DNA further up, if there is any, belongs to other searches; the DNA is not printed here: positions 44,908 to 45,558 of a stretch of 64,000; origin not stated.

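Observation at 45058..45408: Double zinc-ribbon, Pro/Gly-rich mini-protein translationally coupled to an LLM-class oxidoreductase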

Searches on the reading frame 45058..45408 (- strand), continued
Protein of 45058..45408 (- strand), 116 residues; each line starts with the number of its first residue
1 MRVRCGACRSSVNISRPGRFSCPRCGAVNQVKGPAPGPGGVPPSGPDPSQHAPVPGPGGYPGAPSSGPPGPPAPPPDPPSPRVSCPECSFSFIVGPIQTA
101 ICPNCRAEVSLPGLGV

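Call 26: find_homologous_proteins(query=A3, max_evalue=0.001)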
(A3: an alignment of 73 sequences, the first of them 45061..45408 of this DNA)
Query A3 (73 sequences) (116 aa, profile of the alignment): 560 proteins with E <= 0.001 among 8000 candidates; the best 120 are listed.
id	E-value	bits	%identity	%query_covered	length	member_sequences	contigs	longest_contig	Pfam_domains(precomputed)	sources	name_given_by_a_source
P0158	3.0e-42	161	50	94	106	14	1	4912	PF01155.26,PF23548.2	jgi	jgi:rRNA maturation endonuclease Nob1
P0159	8.7e-42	160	51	99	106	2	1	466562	PF01155.26,PF23548.2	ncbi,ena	-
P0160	1.9e-41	159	49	95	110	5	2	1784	PF01155.26,PF13717.12,PF23548.2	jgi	jgi:LSD1 subclass zinc finger protein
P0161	3.1e-41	158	52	94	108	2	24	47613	PF01155.26,PF23548.2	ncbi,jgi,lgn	ncbi:MAG TPA: hypothetical protein VIC07_05555 [Acidimicrobiia bacterium]|jgi:rRNA maturation endonu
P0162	4.6e-41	158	49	94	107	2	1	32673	PF01155.26,PF23548.2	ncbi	-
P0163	4.8e-41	158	48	94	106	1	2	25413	PF01155.26,PF23548.2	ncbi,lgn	ncbi:MAG: hypothetical protein ACRDWS_07025 [Acidimicrobiia bacterium]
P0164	5.1e-41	157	50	94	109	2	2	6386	PF01155.26,PF13717.12,PF23548.2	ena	-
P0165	5.2e-41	157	47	99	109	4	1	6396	PF01155.26,PF13717.12,PF23548.2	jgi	jgi:predicted RNA-binding Zn-ribbon protein involved in translation (DUF1610 family)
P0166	5.9e-41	157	51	94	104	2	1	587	PF01155.26,PF23548.2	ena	-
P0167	6.5e-41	157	50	94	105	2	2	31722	PF01155.26,PF23548.2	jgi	jgi:predicted RNA-binding Zn-ribbon protein involved in translation (DUF1610 family)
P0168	7.1e-41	157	50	95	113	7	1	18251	PF01155.26,PF13717.12,PF23548.2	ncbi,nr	ncbi:MAG TPA: hypothetical protein VMQ46_04140 [Acidimicrobiia bacterium]|nr:hypothetical protein [A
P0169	1.1e-40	156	44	95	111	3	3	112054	PF01155.26,PF23548.2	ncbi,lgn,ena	-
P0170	1.1e-40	156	47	94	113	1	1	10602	PF01155.26,PF23548.2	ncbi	ncbi:MAG: hypothetical protein ACRDU9_02435 [Acidimicrobiia bacterium]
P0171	1.2e-40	156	47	94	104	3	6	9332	PF01155.26,PF23548.2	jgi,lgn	jgi:LSD1 subclass zinc finger protein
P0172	1.6e-40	156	46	95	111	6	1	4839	PF01155.26,PF09723.16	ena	-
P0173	1.8e-40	156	49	95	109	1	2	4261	PF01155.26,PF13717.12,PF23548.2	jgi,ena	-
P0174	2.0e-40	156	50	94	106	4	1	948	PF01155.26,PF13717.12,PF23548.2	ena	-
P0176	2.1e-40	155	50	99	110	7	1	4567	PF01155.26,PF13717.12,PF23548.2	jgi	jgi:LSD1 subclass zinc finger protein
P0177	2.1e-40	155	53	99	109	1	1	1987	PF01155.26,PF13717.12,PF23548.2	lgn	-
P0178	2.4e-40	155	46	94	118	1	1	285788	PF01155.26,PF13717.12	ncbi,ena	-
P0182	3.4e-40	155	44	95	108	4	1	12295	PF23430.2,PF01155.26,PF13717.12,PF23548.2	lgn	-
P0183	3.5e-40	155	46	95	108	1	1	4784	PF01155.26,PF13717.12,PF23548.2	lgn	-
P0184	3.7e-40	155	46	95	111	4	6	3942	PF01155.26,PF13717.12,PF23548.2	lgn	-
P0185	4.0e-40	155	46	95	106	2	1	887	PF01155.26,PF13717.12,PF23548.2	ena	-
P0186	4.0e-40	155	50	94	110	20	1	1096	PF01155.26,PF13717.12,PF23548.2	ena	-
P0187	4.1e-40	155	49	95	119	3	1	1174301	PF13719.11,PF01155.26,PF13717.12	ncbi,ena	-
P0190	4.4e-40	154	49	99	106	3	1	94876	PF01155.26,PF13717.12,PF23548.2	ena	-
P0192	4.8e-40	154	46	100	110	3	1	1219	PF01155.26,PF13717.12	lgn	-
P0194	5.8e-40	154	47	94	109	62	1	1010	PF13719.11,PF01155.26,PF13717.12,PF23548.2,PF13248.12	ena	-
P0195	6.4e-40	154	49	99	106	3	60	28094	PF01155.26,PF13717.12,PF23548.2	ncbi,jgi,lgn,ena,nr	ncbi:MAG TPA: hypothetical protein VFP67_13465 [Acidimicrobiia bacterium]|jgi:LSD1 subclass zinc fin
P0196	6.5e-40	154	48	94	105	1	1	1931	PF13719.11,PF01155.26,PF13717.12,PF23548.2,PF13248.12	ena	-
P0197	6.5e-40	154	48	94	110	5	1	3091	PF01155.26,PF13717.12,PF23548.2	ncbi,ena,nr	ncbi:MAG TPA: hypothetical protein VNT92_09385 [Acidimicrobiia bacterium]|nr:hypothetical protein [A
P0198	6.7e-40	154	50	96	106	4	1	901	PF01155.26,PF13717.12,PF23548.2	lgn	-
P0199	7.3e-40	154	48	95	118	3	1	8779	PF01155.26,PF13717.12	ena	-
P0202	8.8e-40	153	49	99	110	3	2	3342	PF01155.26,PF13717.12,PF23548.2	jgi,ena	jgi:LSD1 subclass zinc finger protein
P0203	1.1e-39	153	47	96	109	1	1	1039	PF01155.26,PF13717.12,PF23548.2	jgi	jgi:LSD1 subclass zinc finger protein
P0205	1.1e-39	153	47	94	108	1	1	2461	PF01155.26,PF13717.12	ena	-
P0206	1.1e-39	153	46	95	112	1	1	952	PF01155.26,PF13717.12,PF23548.2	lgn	-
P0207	1.2e-39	153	46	95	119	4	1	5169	PF13719.11,PF01155.26,PF13717.12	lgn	-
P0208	1.3e-39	153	49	94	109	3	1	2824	PF01155.26,PF13717.12,PF23548.2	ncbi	-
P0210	1.5e-39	153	43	92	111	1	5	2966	PF01155.26,PF13717.12,PF23548.2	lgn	-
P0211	1.7e-39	153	45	94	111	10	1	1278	PF01155.26,PF13717.12,PF23548.2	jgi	jgi:LSD1 subclass zinc finger protein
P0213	1.7e-39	153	41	95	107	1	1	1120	PF01155.26,PF13717.12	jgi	jgi:Zn finger protein HypA/HybF involved in hydrogenase expression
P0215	1.9e-39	152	48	95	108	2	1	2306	PF01155.26,PF13717.12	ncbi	ncbi:MAG: hypothetical protein ACRDVL_04520 [Acidimicrobiia bacterium]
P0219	2.7e-39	152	47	95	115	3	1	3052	PF01155.26,PF13717.12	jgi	jgi:DNA-directed RNA polymerase subunit RPC12/RpoP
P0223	2.8e-39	152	50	95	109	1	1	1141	PF01155.26,PF13717.12,PF09723.16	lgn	-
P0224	2.9e-39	152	48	94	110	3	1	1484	PF01155.26,PF13717.12,PF23548.2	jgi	jgi:LSD1 subclass zinc finger protein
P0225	3.3e-39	152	44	99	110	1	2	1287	PF01155.26,PF13717.12,PF23548.2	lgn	-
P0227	3.5e-39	152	46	95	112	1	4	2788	PF01155.26,PF13717.12,PF23548.2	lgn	-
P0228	3.7e-39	151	46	95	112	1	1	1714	PF01155.26,PF13717.12,PF23548.2,PF09723.16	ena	-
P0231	4.6e-39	151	45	94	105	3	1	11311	PF01155.26,PF13717.12,PF23548.2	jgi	jgi:LSD1 subclass zinc finger protein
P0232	4.7e-39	151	45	95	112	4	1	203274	PF01155.26,PF13717.12,PF23548.2,PF09723.16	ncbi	-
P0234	5.3e-39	151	46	94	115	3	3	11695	PF01155.26,PF13717.12,PF23548.2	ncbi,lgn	-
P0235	5.4e-39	151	47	95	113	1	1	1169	PF01155.26,PF13717.12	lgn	-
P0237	6.6e-39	151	48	95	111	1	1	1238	PF01155.26,PF13717.12,PF23548.2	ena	-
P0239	6.9e-39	151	49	95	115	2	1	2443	PF01155.26,PF13717.12,PF23548.2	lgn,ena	-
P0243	7.8e-39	150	47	95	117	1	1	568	PF23430.2,PF01155.26,PF13717.12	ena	-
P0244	8.1e-39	150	51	94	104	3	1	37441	PF01155.26,PF13717.12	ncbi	-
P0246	8.4e-39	150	51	95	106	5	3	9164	PF01155.26,PF13717.12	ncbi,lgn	-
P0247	8.5e-39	150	49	95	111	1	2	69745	PF01155.26,PF13717.12,PF23548.2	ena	-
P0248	9.2e-39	150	45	95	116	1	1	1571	PF01155.26,PF13717.12,PF23548.2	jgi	jgi:ribosomal protein S27E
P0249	9.2e-39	150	46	94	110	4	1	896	PF01155.26,PF13717.12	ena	-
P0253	1.0e-38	150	43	95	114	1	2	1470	PF01155.26,PF13717.12,PF23548.2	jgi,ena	-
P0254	1.1e-38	150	46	95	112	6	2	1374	PF01155.26,PF13717.12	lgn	-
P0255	1.1e-38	150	45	95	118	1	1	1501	PF23430.2,PF01155.26,PF13717.12,PF23548.2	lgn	-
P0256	1.2e-38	150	50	95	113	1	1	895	PF01155.26,PF13717.12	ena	-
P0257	1.2e-38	150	47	95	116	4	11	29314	PF01155.26,PF13717.12,PF23548.2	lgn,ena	-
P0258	1.2e-38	150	45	95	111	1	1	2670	PF01155.26,PF13717.12,PF23548.2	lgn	-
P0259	1.3e-38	150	46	95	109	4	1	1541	PF01155.26,PF13717.12,PF23548.2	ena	-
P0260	1.3e-38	150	47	94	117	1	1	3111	PF01155.26,PF13717.12,PF23548.2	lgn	-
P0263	1.3e-38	150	45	94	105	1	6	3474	PF01155.26,PF13717.12,PF23548.2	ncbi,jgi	jgi:LSD1 subclass zinc finger protein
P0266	1.6e-38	149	45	95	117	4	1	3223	PF01155.26,PF13717.12,PF23548.2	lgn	-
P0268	1.7e-38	149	44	94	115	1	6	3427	PF01155.26,PF13717.12,PF23548.2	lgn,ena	-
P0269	1.7e-38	149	45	95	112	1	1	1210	PF01155.26,PF13717.12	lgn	-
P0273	1.9e-38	149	50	94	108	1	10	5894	PF01155.26,PF13717.12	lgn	-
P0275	1.9e-38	149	48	95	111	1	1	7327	PF01155.26,PF13717.12,PF23548.2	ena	-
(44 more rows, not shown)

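Call 28: predict_structure(alignment_id=A1)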
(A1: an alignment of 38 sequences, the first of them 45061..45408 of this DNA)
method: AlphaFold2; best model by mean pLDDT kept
length: 116 residues; sequences in the alignment: 38
mean_pLDDT: 75.6   pTM: 0.32
mean pLDDT of the five models: 75.6, 75.3, 75.0, 74.3, 74.0
residues with pLDDT >= 90: 38; 70-90: 39; 50-70: 16; < 50: 23
segments of 3 or more residues with pLDDT < 50: 36-44, 46-49, 61-63
pLDDT, mean of each block of 10 residues (from residue 1): 89 90 91 61 47 50 58 83 91 88 93 60
secondary structure, 60 per line:
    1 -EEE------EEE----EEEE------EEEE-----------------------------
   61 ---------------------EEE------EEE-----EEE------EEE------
elements in order: E2-4 E11-13 E18-21 E28-31 E82-84 E91-93 E99-101 E108-110

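Call 32: fold_search(model_id=the predicted structure, library=pdb)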
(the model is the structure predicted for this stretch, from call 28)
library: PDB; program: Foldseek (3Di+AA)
matches with E <= 10: 52; with E <= 0.001: 0
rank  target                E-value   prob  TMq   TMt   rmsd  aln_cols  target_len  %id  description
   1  9qm9_A                2.3e-01  0.80  0.26  0.39  14.3       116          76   16  TMEM55B tandem RING-like domains in complex with RILPL1 C-terminal peptide (released 2025-08-20)
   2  8oqh_A                2.9e-01  0.69  0.26  0.36  14.8       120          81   16  Structure of the cytosolic domain of lysosome-associated TMEM55B (released 2023-11-29)
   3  6sc9_A                7.0e-01  0.98  0.27  0.09   1.2        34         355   29  dAb3/HOIP-RBR-HOIPIN-8 (released 2019-11-27)
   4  4ljo_A                7.0e-01  0.92  0.24  0.13   1.8        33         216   27  Structure of an active ligase (HOIP)/ubiquitin transfer complex (released 2013-10-16)
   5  6sc5_A                8.4e-01  0.98  0.27  0.09   1.2        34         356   29  dAb3/HOIP-RBR-Ligand2 (released 2019-11-27)
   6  5eio_C                8.4e-01  0.94  0.26  0.60   2.1        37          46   27  Crystal structure of LysY from Thermus thermophilus complexed with NADP+ and LysW-gamma-aminoadipic semialdehyde (released 2016-03-23)
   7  6sc6_A                1.0e+00  0.97  0.27  0.09   1.2        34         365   29  dAb3/HOIP-RBR apo structure (released 2019-11-27)
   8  2nb9_MODEL_1_A        1.2e+00  0.84  0.23  0.50   1.9        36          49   19  Solution structure of ZitP zinc finger (released 2016-12-14)
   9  3eh1                  1.2e+00  0.82  0.22  0.04   2.8        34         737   35  Crystal structure of the human COPII-coat protein Sec24b (released 2008-10-21)
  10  5k2m_F                1.3e+00  0.82  0.25  0.50   1.7        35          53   34  Bifunctional LysX/ArgX from Thermococcus kodakarensis with LysW-gamma-AAA (released 2016-09-07)
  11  5k2m_E                2.3e+00  0.60  0.25  0.49   1.8        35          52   34  Bifunctional LysX/ArgX from Thermococcus kodakarensis with LysW-gamma-AAA (released 2016-09-07)
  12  8a38_A                2.8e+00  0.33  0.21  0.31   2.9        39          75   28  RING domain of human TRIM2 (released 2023-09-20)
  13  8a38_B                2.9e+00  0.33  0.21  0.30   2.8        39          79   28  RING domain of human TRIM2 (released 2023-09-20)
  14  7msx                  3.5e+00  0.35  0.22  0.06   2.3        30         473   23  SARS-CoV-2 Nsp2 (released 2021-05-26)
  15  8ams_C                3.5e+00  0.28  0.21  0.29   2.9        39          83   28  Complex of human TRIM2 RING domain, UBCH5C, and Ubiquitin (released 2023-11-15)
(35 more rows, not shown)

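Call 37: search_protein_representatives(alignment_id=A1)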
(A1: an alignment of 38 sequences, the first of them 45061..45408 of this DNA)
Query: 38 sequences, 104 profile positions. Proteins with E-value up to 0.001 (for the whole library): 120; up to 1e-10: 34; up to 1e-30: 1. The best 120 are listed.
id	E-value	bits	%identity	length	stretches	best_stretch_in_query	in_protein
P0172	4.9e-34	133.5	-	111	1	1-103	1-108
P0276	5.6e-29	117.2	-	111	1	1-100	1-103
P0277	6.9e-29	116.9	-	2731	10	2-76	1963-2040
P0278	1.2e-26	109.7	-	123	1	1-100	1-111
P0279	1.7e-26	109.3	-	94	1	1-102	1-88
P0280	1.0e-25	106.7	-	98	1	2-101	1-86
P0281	6.9e-25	104.0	-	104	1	1-102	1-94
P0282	2.1e-24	102.5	-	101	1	1-101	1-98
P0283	1.8e-23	99.5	-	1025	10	4-36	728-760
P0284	1.7e-22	96.4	-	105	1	1-101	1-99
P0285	9.8e-21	90.7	-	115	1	1-98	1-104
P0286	5.7e-20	88.3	-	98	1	1-102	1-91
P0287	1.3e-19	87.1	-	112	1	14-101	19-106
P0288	4.1e-19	85.5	-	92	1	1-99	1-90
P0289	8.9e-18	81.2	-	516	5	4-76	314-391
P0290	2.3e-17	79.9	-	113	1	1-99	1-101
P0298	1.8e-13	67.4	-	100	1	2-98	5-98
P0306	4.3e-12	62.9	-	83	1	1-98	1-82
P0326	1.2e-07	48.6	-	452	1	1-59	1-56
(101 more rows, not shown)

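Call 41: find_encoding_contigs(protein=P0290, flank=4000, max_places=2)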
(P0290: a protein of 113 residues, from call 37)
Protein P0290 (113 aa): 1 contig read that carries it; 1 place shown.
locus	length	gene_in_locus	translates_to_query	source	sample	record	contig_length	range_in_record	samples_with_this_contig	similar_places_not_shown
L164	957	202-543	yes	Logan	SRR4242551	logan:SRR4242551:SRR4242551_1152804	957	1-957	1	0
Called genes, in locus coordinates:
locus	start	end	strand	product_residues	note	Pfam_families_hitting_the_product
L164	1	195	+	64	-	?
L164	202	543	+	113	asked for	PF01155:HypA (faint), PF13717:Zn_ribbon_4 (faint)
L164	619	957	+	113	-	?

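Call 42: find_encoding_contigs(protein=P0298, flank=4000, max_places=2)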
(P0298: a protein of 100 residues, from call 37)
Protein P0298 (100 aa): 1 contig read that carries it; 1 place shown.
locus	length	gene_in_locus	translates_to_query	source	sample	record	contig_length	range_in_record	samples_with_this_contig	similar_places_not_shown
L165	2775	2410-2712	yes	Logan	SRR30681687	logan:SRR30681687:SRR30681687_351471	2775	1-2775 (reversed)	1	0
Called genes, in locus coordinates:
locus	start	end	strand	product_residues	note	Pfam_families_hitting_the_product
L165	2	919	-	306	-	?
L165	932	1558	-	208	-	PF04029:2-ph_phosp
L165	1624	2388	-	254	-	PF00378:ECH_1, PF16113:ECH_2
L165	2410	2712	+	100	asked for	-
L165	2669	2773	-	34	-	?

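Call 45: find_encoding_contigs(protein=P0306, flank=4000, max_places=2)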
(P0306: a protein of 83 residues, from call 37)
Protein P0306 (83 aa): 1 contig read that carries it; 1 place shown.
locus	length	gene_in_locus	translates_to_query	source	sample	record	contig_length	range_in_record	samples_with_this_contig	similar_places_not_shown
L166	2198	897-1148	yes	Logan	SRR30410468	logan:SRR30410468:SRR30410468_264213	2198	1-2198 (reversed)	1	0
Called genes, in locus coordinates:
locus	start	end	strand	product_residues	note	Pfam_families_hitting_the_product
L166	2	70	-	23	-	?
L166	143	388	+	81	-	-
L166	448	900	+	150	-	-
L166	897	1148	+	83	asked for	PF01155:HypA (faint), PF13717:Zn_ribbon_4 (faint), PF23547:Zn_ribbon_FGT1_1 (faint)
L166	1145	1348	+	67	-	-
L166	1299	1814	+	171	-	-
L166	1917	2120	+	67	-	-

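Call 46: find_encoding_contigs(protein=P0326, flank=4000, max_places=2)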
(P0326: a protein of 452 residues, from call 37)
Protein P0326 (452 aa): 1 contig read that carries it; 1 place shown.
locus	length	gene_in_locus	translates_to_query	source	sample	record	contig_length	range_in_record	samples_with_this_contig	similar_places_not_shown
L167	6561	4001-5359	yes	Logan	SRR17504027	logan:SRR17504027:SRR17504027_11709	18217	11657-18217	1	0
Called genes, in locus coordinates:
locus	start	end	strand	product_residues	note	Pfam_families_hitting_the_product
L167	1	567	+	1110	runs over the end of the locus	PF13809:Tubulin_2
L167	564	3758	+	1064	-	-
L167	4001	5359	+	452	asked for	PF00089:Trypsin, PF13365:Trypsin_2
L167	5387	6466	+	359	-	PF00089:Trypsin, PF13365:Trypsin_2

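Call 54: search_protein_families(library=padloc, proteins=[window:45061-45408:-], max_evalue=0.1)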
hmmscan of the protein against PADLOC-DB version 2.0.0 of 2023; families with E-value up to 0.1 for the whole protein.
window:45061-45408:- (116 aa): 0 families

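Call 57: search_protein_families(library=pfam, alignment_id=A3, max_evalue=0.001)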
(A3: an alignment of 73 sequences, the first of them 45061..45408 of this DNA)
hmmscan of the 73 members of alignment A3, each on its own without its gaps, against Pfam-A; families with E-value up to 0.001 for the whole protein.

A. member 1, window:45061-45408:- (116 aa): 4 families
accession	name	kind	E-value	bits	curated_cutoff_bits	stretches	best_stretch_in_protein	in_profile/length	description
PF13717.11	Zn_ribbon_4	-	0.00012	22.4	30.3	0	82-92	2-12/36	zinc-ribbon domain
PF01155.25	HypA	-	0.00015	22.2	28.9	0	2-28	70-95/112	Hydrogenase/urease nickel incorporation, metallochaperone, hypA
PF23548.1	Zn_ribbon_FGT1_2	-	0.00035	20.5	27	0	2-27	2-28/35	FORGETTER1 second zinc ribbon domain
PF19134.6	DUF5817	-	0.00086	19.7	31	0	4-32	5-34/57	Domain of unknown function (DUF5817)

B. families by the number of members that match (of 73 scanned): 35 families (the first 25 are shown)
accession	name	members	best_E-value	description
PF01155.25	HypA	73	7.5e-08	Hydrogenase/urease nickel incorporation, metallochaperone, hypA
PF13717.11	Zn_ribbon_4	64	5e-07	zinc-ribbon domain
PF23548.1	Zn_ribbon_FGT1_2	56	1.1e-07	FORGETTER1 second zinc ribbon domain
PF12773.13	DZR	23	1.6e-05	Double zinc ribbon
PF09723.15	Zn_ribbon_8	22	9.1e-06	Zinc ribbon domain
PF13719.11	Zn_ribbon_5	20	1.7e-06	zinc-ribbon domain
PF13248.11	Zn_ribbon_3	16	1.7e-06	zinc-ribbon domain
PF14354.12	Lar_restr_allev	12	6.8e-05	Restriction alleviation protein Lar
PF23451.1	Zn_ribbon_PaaD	11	6.3e-05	PaaD zinc beta ribbon domain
PF07191.17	Zn_ribbon_6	11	8.4e-05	Double zinc ribbon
PF24460.1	DUF7575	8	1.7e-05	Domain of unknown function (DUF7575)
PF23430.1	DUF7117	6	2.4e-05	Family of unknown function (DUF7117)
PF24441.1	DUF7560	5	4.2e-06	Family of unknown function (DUF7560)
PF22289.1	DmmA-like_C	5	0.0001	Dimethylamine monooxygenase subunit DmmA-like, C-terminal domain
PF22191.2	IBR_1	4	9e-06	IBR domain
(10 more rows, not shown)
